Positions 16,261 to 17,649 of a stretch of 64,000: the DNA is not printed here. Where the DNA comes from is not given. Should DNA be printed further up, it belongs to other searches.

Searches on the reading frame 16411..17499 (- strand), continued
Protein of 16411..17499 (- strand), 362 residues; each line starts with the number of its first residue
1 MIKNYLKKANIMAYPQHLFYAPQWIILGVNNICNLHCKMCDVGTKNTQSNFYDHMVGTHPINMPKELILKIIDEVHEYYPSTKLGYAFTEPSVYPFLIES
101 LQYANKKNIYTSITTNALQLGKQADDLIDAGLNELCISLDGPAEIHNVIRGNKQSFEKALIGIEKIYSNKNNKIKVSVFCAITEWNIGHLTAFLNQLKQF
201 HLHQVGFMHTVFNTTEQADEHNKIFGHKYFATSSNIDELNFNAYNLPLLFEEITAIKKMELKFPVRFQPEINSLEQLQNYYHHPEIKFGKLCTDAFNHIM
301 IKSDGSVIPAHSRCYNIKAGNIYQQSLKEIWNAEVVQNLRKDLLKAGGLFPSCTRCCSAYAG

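Call 18: find_encoding_contigs(protein=P0005, flank=10000, max_places=4)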
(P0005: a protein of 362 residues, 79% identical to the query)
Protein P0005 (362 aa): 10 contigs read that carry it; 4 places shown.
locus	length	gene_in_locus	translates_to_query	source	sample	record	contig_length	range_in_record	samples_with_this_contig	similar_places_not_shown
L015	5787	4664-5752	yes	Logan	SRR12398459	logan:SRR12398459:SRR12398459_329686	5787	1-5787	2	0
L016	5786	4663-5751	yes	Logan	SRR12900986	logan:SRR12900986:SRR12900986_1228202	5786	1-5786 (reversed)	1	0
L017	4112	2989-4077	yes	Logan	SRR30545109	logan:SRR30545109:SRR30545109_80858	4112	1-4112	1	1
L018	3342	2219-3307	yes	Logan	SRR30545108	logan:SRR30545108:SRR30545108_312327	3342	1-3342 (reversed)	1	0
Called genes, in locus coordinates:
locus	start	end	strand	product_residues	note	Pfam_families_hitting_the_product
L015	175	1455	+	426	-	PF09423:PhoD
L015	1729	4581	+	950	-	PF00675:Peptidase_M16, PF05193:Peptidase_M16_C, PF00675:Peptidase_M16, PF05193:Peptidase_M16_C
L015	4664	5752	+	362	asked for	PF04055:Radical_SAM, PF13186:SPASM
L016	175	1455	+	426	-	PF09423:PhoD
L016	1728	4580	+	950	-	PF00675:Peptidase_M16, PF05193:Peptidase_M16_C, PF00675:Peptidase_M16, PF05193:Peptidase_M16_C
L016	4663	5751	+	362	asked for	PF04055:Radical_SAM, PF13186:SPASM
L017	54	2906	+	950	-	PF00675:Peptidase_M16, PF05193:Peptidase_M16_C, PF00675:Peptidase_M16, PF05193:Peptidase_M16_C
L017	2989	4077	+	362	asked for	PF04055:Radical_SAM, PF13186:SPASM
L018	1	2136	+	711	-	?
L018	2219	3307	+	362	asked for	PF04055:Radical_SAM, PF13186:SPASM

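Call 28: search_solved_structures(query=window:16411-17499:-, max_evalue=0.001, show_alignments=1)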
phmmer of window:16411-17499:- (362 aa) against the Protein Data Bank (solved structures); distinct sequences matched with E-value up to 0.001: 4.
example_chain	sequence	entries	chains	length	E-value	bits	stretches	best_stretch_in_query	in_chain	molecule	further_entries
7vob_C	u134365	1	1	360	3.2e-05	26.5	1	86-164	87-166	Cytosylglucuronate decarboxylase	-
7voc_C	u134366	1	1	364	3.3e-05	26.4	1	86-164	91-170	Cytosylglucuronate decarboxylase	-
4k37_A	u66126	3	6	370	0.00013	24.5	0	29-221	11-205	Anaerobic sulfatase-maturating enzyme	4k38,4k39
4k36_A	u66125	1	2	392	0.00015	24.3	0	29-221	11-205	Anaerobic sulfatase-maturating enzyme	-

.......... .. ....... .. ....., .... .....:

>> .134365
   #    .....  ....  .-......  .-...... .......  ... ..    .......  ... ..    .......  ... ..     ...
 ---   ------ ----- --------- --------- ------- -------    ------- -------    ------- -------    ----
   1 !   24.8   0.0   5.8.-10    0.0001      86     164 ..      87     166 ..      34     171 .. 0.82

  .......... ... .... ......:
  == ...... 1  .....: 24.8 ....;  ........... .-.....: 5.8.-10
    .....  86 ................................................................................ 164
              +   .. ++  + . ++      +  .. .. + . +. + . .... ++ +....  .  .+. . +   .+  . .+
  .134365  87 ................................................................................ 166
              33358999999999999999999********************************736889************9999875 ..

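Call 29: find_related_loci(query=A2, collection=genome_contigs, flank=10000)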
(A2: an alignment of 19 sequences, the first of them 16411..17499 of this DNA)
Query A2 (362 aa) in genome_contigs; peptide patterns used: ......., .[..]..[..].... (x = any residue, [..] = any of these).
291 stretches matched a pattern; 272 encode a relative of the query (tblastn E <= 1e-3); the best 80 are kept; 80 distinct loci.
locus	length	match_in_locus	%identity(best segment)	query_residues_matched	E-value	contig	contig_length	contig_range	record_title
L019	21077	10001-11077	86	4-362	0e+0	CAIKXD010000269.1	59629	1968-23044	MAG: uncultured Bacteroidetes bacterium isolate Loclat_bin-03925 genome assembly, contig: bin-03925:269/390, whole genom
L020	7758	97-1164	81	6-361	0e+0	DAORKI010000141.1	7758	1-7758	MAG TPA_asm: Bacteroidia bacterium isolate AMR_MDS_5529 NODE_2716_length_7758_cov_10.963391, whole genome shotgun sequen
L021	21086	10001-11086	70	1-362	1e-178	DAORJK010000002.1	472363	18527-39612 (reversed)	MAG TPA_asm: Bacteroidia bacterium isolate AMR_MDS_5553 NODE_2_length_472363_cov_46.624218, whole genome shotgun sequenc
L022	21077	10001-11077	61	1-360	2e-150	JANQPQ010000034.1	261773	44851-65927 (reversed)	MAG: Cyclobacteriaceae bacterium isolate IP29b_bin.169 k99_1142135, whole genome shotgun sequence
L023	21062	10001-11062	57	6-360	1e-147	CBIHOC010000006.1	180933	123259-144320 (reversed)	MAG TPA_asm: uncultured Chryseobacterium sp. isolate SRR18156182_binner12_Refined_23 genome assembly, contig: ERZ2733683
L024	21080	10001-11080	58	2-362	3e-146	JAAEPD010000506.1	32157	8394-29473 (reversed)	MAG: Aureispira sp. isolate Cli_1 CliG_CONTIG2279669, whole genome shotgun sequence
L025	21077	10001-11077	59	1-360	3e-145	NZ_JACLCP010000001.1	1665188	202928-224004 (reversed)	Winogradskyella flava strain KCTC 52348 1, whole genome shotgun sequence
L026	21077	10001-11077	58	1-360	1e-143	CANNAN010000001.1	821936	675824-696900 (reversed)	uncultured Flavobacteriaceae bacterium isolate YR2-618.fasta genome assembly, contig: NODE_1, whole genome shotgun seque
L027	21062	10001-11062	58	6-360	5e-144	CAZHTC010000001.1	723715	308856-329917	MAG TPA_asm: uncultured Bifidobacteriaceae bacterium isolate SRP257259_co1_20 genome assembly, contig: NODE_4_length_723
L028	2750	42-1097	59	6-359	6e-150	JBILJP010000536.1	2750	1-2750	MAG: Fluviicola sp. isolate ME2017-06-17_3300042311_group7_bin136 Rohwer_bin675_scaffold_45372_c1, whole genome shotgun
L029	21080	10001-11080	58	1-361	5e-142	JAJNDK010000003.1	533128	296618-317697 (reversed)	MAG: Bacteroidetes bacterium isolate C_No_T20_B_bin.3 scaffold_7, whole genome shotgun sequence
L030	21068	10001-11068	60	1-358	1e-141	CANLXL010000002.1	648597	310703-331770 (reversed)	uncultured Flaviramulus sp. isolate 3-332-G.fasta genome assembly, contig: NODE_2, whole genome shotgun sequence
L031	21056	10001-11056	59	6-359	1e-141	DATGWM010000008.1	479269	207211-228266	MAG TPA_asm: Fluviicola sp. isolate SMAG_U10582 k141_32898, whole genome shotgun sequence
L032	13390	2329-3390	58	6-360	9e-142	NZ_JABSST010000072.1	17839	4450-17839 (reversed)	MAG: Winogradskyella sp. isolate DT_119 DT-Winogradskyella-1_scaffold_72, whole genome shotgun sequence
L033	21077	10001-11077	57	1-360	3e-141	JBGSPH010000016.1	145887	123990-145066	MAG: Ignavibacteriaceae bacterium isolate JTS-AC3 k141_2654840, whole genome shotgun sequence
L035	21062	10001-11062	58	4-359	4e-141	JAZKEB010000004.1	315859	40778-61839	MAG: Bacteroidota bacterium isolate DC_HB_02_SPN181219-bin012_1 DCHB02SPN_B012_1_000000000004, whole genome shotgun sequ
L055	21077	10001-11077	58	1-360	6e-139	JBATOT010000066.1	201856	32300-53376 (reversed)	MAG: Ignavibacteriaceae bacterium isolate MFD10472_ilm_asm_bin18 k127_149098, whole genome shotgun sequence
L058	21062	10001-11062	57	6-360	1e-138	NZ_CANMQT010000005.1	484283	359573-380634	Uncultured Aquimarina sp. isolate 2-563A-J.fasta NODE_5, whole genome shotgun sequence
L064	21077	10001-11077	57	1-360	4e-138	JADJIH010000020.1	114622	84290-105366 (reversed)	MAG: Ignavibacteriales bacterium isolate Ega_18-Q3-R5-49_MAXAC.056 tig00192203-140-1151820, whole genome shotgun sequenc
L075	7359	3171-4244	55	2-360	6e-137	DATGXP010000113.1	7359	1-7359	MAG TPA_asm: Chitinophagales bacterium isolate SMAG_U10612 k141_412695, whole genome shotgun sequence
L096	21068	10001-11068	54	3-360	4e-135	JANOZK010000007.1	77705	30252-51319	MAG: Chitinophagaceae bacterium isolate VAR_79_metabat_475 VAR_79_k141_4298448, whole genome shotgun sequence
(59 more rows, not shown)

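Call 41: search_protein_families(library=pfam, proteins=[L064:5573-7036:+, L096:9313-9984:+, L075:989-1780:+, L026:4901-5953:+, L055:8176-8949:+, L055:3579-4523:+, L032:1158-2333:+, L027:4214-5773:+, L035:3719-5143:-, L058:4212-5144:+], max_evalue=0.001)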
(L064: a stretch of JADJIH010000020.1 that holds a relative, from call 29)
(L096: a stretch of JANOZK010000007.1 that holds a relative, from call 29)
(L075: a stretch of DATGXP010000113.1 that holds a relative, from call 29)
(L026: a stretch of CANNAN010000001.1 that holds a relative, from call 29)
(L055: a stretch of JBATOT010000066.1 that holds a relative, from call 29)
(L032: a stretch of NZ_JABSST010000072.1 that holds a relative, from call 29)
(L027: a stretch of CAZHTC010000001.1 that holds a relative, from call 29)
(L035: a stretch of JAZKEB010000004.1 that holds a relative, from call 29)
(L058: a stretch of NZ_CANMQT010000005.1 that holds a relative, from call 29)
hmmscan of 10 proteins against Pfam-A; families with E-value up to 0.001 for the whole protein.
L064:5573-7036:+ (487 aa): 2 families
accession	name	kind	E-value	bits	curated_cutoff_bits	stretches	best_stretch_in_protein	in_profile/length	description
PF04055.27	Radical_SAM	-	2.7e-20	73.6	29.5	1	210-370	3-165/166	Radical SAM superfamily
PF02310.24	B12-binding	-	3.7e-06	27.2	32.1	1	23-140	10-120/121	B12 binding domain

L096:9313-9984:+ (223 aa): 9 families
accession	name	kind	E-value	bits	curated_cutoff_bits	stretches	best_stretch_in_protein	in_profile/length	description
PF05175.20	MTS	-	2.2e-16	60.4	23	1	37-144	3-112/170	Methyltransferase small domain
PF06325.19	PrmA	-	5.1e-11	43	22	1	52-137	147-233/296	Ribosomal protein L11 methyltransferase (PrmA)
PF13847.12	Methyltransf_31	-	9.2e-10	38.8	27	1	66-182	3-110/145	Methyltransferase domain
PF13649.12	Methyltransf_25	-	1.8e-08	35.4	27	1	71-136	2-70/97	Methyltransferase domain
PF10294.15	Methyltransf_16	-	2.7e-07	30.9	21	1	52-136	28-126/174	Lysine methyltransferase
PF08242.18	Methyltransf_12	-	8.4e-07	30.1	30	1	71-137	1-72/98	Methyltransferase domain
PF03602.21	Cons_hypoth95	-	1.2e-06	28.8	24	1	58-144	34-127/182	Conserved hypothetical protein 95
PF08241.18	Methyltransf_11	-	3.6e-06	28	21.2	1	71-136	1-66/95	Methyltransferase domain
PF07669.17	Eco57I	-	0.00088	19.8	25.3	0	92-184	35-135/171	Eco57I restriction-modification methylase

L075:989-1780:+ (263 aa): 6 families
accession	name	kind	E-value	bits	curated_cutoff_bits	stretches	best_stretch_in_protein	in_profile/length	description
PF13649.12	Methyltransf_25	-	8.3e-16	58.9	27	1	46-139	1-97/97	Methyltransferase domain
PF08242.18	Methyltransf_12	-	2e-12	48.1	30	1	47-141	1-98/98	Methyltransferase domain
PF08241.18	Methyltransf_11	-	2e-12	48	21.2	1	47-143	1-95/95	Methyltransferase domain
PF13847.12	Methyltransf_31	-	1.2e-09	38.4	27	1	43-141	4-107/145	Methyltransferase domain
PF13489.12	Methyltransf_23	-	7.1e-09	36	27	1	40-154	20-127/164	Methyltransferase domain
PF01209.24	Ubie_methyltran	-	1.7e-05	24.8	20.1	1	26-144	33-152/233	ubiE/COQ5 methyltransferase family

L026:4901-5953:+ (350 aa): 3 families
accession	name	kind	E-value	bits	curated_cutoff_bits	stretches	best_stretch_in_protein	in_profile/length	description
PF00534.26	Glycos_transf_1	-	7.7e-18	65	26.4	1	185-301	12-130/172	Glycosyl transferases group 1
PF13692.12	Glyco_trans_1_4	-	1.4e-12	48.6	27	1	190-322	3-140/142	Glycosyl transferases group 1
PF13439.12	Glyco_transf_4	-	0.0004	20.9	28.5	1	43-179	21-169/170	Glycosyltransferase Family 4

L055:8176-8949:+ (257 aa): 9 families
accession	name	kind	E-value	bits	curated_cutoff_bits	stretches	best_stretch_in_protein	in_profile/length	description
PF08241.18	Methyltransf_11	-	3.8e-15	56.7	21.2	1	85-173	1-89/95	Methyltransferase domain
PF13649.12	Methyltransf_25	-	6e-15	56.1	27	1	84-167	1-89/97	Methyltransferase domain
PF13847.12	Methyltransf_31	-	2.1e-13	50.6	27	1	79-183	2-113/145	Methyltransferase domain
PF01209.24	Ubie_methyltran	-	2e-10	40.8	20.1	1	73-234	40-201/233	ubiE/COQ5 methyltransferase family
PF13489.12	Methyltransf_23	-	5e-09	36.5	27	1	68-186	9-122/164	Methyltransferase domain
PF05175.20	MTS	-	5.7e-08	33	23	1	78-154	30-108/170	Methyltransferase small domain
PF08242.18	Methyltransf_12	-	4.2e-07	31.1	30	1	85-167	1-88/98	Methyltransferase domain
PF00398.26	RrnaAD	-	0.0002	21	24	1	80-169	30-121/263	Ribosomal RNA adenine dimethylase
PF07021.18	MetW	-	0.00079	19.5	21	0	83-172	16-103/193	Methionine biosynthesis protein MetW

L055:3579-4523:+ (314 aa): 1 family
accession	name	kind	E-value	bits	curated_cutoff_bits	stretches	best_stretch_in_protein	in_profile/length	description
PF18765.7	Polbeta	-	0.00011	22.7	26.9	1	101-148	4-51/93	Polymerase beta, Nucleotidyltransferase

L032:1158-2333:+ (391 aa): 0 families

L027:4214-5773:+ (519 aa): 1 family
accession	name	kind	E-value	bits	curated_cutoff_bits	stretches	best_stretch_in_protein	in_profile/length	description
PF09594.16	GT87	-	6e-21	75.7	25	1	82-286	4-202/237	Glycosyltransferase family 87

L035:3719-5143:- (474 aa): 1 family
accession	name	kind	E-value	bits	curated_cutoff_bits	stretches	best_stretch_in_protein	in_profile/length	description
PF13231.12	PMT_2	-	6e-06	27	26.1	1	88-227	20-160/160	Dolichyl-phosphate-mannose-protein mannosyltransferase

L058:4212-5144:+ (310 aa): 1 family
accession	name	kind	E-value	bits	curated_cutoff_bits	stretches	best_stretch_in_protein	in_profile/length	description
PF13527.13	Acetyltransf_9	-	3.6e-09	37.1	25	1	6-134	3-126/127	Acetyltransferase (GNAT) domain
